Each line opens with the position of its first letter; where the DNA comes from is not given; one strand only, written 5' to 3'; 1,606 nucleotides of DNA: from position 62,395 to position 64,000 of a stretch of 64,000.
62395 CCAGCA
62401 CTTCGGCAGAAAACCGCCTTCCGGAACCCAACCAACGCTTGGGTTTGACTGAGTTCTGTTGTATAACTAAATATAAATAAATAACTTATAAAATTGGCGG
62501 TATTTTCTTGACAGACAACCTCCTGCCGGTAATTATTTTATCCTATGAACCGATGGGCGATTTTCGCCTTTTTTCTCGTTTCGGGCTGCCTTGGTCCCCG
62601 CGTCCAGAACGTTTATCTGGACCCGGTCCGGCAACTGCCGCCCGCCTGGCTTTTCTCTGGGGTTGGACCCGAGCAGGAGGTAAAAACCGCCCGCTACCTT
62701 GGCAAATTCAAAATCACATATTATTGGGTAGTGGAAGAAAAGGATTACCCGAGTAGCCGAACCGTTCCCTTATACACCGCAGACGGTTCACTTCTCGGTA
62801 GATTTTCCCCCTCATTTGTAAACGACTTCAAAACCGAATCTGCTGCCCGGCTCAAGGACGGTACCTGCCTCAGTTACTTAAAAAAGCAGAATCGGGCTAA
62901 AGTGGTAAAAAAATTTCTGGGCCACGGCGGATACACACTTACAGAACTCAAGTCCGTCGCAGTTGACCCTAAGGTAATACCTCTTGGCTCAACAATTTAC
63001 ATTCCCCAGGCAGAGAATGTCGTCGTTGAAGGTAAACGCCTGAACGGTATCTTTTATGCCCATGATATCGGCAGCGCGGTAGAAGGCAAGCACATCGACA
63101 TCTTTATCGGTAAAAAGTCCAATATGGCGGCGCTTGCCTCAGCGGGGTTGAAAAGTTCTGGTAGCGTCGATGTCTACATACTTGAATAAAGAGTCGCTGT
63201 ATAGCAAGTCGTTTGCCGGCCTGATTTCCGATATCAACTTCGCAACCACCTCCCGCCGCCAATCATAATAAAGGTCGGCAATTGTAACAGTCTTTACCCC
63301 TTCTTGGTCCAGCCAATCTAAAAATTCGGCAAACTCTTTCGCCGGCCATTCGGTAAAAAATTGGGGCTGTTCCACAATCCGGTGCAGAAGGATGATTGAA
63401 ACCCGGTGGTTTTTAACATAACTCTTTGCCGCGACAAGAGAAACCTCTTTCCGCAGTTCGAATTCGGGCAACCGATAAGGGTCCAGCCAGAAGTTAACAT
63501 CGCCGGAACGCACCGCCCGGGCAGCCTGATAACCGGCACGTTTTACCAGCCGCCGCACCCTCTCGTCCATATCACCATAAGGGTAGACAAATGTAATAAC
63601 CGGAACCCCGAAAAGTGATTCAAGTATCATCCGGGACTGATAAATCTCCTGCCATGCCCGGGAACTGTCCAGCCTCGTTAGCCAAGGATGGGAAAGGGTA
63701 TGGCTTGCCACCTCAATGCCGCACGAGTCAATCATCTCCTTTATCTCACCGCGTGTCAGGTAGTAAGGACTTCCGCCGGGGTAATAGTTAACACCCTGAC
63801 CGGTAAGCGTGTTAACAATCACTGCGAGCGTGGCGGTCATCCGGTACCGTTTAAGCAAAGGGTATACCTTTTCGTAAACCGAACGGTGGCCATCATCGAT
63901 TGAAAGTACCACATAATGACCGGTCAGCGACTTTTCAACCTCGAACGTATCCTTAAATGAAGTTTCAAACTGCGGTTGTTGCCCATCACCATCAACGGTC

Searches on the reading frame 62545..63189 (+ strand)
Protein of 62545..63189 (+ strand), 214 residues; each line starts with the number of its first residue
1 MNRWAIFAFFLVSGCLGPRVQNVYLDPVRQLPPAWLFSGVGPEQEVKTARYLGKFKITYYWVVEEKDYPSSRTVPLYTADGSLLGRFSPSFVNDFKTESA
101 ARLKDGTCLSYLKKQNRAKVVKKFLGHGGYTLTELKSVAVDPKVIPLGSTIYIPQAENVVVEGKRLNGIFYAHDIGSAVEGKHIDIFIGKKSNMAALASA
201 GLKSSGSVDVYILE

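Call 75: search_protein_families(library=pfam, proteins=[window:62545-63189:+], max_evalue=0.0001)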
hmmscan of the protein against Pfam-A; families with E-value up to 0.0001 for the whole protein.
window:62545-63189:+ (214 aa): 1 family
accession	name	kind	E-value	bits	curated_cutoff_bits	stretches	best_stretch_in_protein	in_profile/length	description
PF06725.17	3D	-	3.8e-16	59.5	23.8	1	136-213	1-71/72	3D domain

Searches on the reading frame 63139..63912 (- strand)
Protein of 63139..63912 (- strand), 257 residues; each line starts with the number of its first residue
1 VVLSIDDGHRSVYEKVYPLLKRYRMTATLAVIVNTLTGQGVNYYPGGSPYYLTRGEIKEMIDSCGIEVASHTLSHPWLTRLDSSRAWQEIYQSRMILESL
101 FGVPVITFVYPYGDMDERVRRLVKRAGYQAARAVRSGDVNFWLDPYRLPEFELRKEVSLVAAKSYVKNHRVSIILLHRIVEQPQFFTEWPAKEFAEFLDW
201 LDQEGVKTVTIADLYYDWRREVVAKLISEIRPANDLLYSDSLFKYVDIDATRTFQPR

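Call 75: search_protein_families(library=pfam, proteins=[window:63139-63912:-], max_evalue=0.0001)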
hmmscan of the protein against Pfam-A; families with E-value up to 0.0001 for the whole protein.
window:63139-63912:- (257 aa): 1 family
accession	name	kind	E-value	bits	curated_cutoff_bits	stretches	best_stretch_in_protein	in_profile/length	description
PF01522.26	Polysacc_deac_1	-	2.6e-24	86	23.1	1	2-130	10-123/124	Polysaccharide deacetylase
